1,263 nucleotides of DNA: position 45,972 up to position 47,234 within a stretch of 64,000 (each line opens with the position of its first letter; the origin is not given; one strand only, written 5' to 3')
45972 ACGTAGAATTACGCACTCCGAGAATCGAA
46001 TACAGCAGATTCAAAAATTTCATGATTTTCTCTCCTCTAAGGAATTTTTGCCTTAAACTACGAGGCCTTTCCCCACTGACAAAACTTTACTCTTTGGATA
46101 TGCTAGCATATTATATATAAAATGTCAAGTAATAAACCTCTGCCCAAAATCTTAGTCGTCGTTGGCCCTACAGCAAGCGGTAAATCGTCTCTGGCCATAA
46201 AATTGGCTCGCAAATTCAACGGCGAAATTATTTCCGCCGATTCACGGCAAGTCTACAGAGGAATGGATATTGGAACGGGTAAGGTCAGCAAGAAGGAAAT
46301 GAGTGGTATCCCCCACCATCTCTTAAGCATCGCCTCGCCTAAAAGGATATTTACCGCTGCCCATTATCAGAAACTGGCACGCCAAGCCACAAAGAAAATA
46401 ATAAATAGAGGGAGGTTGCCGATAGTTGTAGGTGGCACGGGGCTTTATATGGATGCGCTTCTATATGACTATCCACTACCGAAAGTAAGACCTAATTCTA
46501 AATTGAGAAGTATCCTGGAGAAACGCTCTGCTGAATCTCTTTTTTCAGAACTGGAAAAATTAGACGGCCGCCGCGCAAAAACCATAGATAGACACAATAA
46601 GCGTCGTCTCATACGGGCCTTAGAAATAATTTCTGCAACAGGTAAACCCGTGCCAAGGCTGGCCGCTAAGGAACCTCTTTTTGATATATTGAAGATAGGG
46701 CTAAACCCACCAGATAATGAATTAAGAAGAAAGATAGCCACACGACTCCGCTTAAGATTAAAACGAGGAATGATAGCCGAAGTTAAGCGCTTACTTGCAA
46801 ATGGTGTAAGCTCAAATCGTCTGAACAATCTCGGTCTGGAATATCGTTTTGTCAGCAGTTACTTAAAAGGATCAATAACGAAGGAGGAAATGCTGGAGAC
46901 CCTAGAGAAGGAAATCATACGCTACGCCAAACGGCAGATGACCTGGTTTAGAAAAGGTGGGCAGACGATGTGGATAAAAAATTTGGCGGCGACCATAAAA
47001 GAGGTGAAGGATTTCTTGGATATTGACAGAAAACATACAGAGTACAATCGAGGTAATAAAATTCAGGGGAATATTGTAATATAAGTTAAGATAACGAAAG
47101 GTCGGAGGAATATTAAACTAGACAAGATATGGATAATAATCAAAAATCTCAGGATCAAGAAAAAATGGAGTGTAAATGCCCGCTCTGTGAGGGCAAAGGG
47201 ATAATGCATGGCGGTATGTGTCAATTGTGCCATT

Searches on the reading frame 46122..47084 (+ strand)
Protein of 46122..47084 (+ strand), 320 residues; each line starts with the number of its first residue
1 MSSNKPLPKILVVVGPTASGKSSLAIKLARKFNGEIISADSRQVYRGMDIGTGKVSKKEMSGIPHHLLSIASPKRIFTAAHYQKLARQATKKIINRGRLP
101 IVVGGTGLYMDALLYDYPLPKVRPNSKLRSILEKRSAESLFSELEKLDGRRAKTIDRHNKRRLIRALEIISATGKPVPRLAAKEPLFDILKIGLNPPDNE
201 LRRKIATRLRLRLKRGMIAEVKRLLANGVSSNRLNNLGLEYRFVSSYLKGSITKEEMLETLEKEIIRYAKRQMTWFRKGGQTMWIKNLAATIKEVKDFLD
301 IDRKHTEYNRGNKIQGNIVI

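Call 60: search_protein_families(library=pfam, proteins=[window:46122-47084:+], max_evalue=0.00001)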
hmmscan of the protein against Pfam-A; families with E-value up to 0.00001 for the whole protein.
window:46122-47084:+ (320 aa): 2 families
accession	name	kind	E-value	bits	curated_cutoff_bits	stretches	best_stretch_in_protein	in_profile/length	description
PF01715.23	IPPT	-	3e-71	240.4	23.6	1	43-278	1-242/243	IPP transferase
PF01745.22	IPT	-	1.1e-08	35.2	20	1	9-68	2-61/233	Isopentenyl transferase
